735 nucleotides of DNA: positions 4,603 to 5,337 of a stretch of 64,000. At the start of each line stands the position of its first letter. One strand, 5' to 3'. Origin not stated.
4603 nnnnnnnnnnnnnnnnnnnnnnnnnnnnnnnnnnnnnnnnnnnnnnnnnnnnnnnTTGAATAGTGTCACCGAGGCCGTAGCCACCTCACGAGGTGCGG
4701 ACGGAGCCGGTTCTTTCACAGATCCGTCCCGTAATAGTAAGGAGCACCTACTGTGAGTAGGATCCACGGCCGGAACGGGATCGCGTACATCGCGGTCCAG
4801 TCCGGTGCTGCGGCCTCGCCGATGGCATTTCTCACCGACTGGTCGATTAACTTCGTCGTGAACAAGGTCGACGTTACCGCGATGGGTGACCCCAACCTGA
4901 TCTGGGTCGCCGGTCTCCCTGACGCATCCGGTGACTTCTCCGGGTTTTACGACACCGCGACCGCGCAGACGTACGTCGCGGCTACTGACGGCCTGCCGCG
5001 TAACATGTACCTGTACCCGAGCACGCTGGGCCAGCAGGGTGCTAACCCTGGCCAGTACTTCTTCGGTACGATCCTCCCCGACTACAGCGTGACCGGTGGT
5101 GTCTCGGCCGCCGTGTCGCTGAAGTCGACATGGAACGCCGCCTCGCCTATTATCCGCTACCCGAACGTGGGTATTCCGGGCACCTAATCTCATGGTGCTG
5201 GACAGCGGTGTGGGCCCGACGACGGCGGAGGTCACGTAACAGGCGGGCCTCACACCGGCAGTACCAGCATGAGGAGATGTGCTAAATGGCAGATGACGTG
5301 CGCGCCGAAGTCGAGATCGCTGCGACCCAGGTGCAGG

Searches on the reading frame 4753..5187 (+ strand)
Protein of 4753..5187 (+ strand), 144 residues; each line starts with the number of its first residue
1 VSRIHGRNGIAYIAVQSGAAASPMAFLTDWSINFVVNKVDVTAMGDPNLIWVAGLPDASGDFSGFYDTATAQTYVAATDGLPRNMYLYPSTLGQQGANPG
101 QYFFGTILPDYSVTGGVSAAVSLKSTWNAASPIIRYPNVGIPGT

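Call 5: search_protein_families(library=pfam, proteins=[window:4753-5187:+], max_evalue=0.01)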
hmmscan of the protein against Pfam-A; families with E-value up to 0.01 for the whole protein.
window:4753-5187:+ (144 aa): 0 families

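Call 18: search_protein_families(library=phrogs, proteins=[window:4753-5187:+], max_evalue=0.01)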
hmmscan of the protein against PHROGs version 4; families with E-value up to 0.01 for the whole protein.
window:4753-5187:+ (144 aa): 3 families
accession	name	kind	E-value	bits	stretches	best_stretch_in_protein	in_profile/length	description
phrog_10528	-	tail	5.2e-07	30.7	1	5-133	6-137/142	major tail protein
phrog_9522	-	tail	4e-05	24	1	26-134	22-130/241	major tail protein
phrog_1407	-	tail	4.8e-05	24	1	1-78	23-102/258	major tail protein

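Call 19: search_protein_families(library=ncbifam, proteins=[window:4753-5187:+], max_evalue=0.01)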
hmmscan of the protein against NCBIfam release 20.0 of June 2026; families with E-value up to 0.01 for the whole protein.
window:4753-5187:+ (144 aa): 0 families

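Call 77: find_related_loci(query=A4, collection=viral_contigs, flank=6000)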
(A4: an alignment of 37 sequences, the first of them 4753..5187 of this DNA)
Query A4 (144 aa) in viral_contigs; peptide patterns used: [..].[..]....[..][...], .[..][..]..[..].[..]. (x = any residue, [..] = any of these).
527 stretches matched a pattern; 438 encode a relative of the query (tblastn E <= 1e-3); the best 80 are kept; 80 distinct loci.
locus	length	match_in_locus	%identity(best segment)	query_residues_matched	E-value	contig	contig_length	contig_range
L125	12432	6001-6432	94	1-144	2e-88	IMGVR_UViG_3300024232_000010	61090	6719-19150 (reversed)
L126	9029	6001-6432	94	1-144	2e-88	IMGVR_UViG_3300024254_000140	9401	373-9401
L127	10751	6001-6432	91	1-144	4e-85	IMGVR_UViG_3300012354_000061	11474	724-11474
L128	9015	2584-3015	90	1-144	1e-84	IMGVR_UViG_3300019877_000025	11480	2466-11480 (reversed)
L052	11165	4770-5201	85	1-144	3e-79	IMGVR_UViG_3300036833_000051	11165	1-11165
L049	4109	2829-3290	82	1-144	5e-79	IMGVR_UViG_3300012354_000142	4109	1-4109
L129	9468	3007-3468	82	1-144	7e-79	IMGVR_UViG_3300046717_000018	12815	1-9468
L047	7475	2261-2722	82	1-144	7e-79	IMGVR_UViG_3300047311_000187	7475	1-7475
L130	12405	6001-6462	82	1-144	7e-79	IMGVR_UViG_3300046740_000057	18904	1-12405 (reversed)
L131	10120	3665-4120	83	1-144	3e-78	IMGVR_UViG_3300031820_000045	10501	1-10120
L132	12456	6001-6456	82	1-144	3e-78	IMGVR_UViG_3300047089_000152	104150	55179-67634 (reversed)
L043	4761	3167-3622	82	1-144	5e-77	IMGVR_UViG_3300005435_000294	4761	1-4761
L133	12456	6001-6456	82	1-144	5e-77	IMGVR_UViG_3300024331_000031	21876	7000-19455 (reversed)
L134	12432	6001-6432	83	1-144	2e-76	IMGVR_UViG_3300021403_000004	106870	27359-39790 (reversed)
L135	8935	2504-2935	83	1-144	1e-76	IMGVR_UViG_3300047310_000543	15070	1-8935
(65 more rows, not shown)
